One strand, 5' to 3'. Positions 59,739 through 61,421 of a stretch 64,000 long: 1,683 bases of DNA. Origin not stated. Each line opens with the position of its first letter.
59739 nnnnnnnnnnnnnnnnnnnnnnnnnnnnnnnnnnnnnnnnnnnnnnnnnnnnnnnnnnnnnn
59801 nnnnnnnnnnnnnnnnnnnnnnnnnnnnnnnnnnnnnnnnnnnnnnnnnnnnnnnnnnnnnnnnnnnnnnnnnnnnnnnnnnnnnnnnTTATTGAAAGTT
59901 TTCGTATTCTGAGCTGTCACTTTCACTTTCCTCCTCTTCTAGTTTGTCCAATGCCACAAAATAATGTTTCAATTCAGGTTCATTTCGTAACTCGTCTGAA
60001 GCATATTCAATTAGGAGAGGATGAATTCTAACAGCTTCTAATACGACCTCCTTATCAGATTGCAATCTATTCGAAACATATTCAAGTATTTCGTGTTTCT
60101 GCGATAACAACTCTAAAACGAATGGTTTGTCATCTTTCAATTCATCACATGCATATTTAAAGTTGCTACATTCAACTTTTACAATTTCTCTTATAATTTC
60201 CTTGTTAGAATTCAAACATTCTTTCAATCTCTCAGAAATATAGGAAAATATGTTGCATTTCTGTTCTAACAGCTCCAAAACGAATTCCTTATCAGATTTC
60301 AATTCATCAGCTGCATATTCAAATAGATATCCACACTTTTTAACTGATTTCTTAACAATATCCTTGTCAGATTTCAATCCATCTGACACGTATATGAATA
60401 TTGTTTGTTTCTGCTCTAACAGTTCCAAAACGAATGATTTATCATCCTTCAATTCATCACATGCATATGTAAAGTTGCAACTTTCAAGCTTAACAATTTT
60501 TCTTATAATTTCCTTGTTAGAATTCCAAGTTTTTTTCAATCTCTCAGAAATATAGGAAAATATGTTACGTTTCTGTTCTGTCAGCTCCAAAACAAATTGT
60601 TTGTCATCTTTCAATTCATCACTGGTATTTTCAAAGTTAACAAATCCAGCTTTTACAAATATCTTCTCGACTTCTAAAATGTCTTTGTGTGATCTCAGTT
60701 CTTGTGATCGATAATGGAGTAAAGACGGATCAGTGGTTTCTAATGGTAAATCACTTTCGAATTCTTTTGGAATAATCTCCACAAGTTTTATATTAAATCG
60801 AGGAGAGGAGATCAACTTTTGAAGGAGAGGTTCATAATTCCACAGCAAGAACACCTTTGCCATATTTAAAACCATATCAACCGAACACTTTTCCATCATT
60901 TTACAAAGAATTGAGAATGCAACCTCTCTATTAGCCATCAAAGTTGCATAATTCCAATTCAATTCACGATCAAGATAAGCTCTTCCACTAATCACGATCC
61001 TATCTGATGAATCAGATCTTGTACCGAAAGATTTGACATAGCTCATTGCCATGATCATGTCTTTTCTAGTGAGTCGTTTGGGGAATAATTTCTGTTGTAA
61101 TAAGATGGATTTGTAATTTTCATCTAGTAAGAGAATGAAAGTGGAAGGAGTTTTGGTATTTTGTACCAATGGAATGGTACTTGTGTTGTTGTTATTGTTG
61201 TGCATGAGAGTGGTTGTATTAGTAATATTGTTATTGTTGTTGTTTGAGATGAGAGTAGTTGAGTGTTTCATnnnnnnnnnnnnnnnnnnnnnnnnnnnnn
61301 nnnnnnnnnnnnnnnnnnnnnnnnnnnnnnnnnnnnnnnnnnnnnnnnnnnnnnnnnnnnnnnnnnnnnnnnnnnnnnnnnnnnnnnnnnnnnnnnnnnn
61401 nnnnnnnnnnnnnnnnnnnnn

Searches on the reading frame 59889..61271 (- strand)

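Call 82: search_protein_families(library=pfam, proteins=[window:59889-61271:-], max_evalue=0.0001)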
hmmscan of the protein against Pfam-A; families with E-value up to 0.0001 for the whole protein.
window:59889-61271:- (460 aa): 1 family
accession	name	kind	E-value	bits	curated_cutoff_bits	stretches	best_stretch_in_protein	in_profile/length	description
PF13475.11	DUF4116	-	1.1e-54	182.2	24.9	5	302-350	1-49/49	Domain of unknown function (DUF4116)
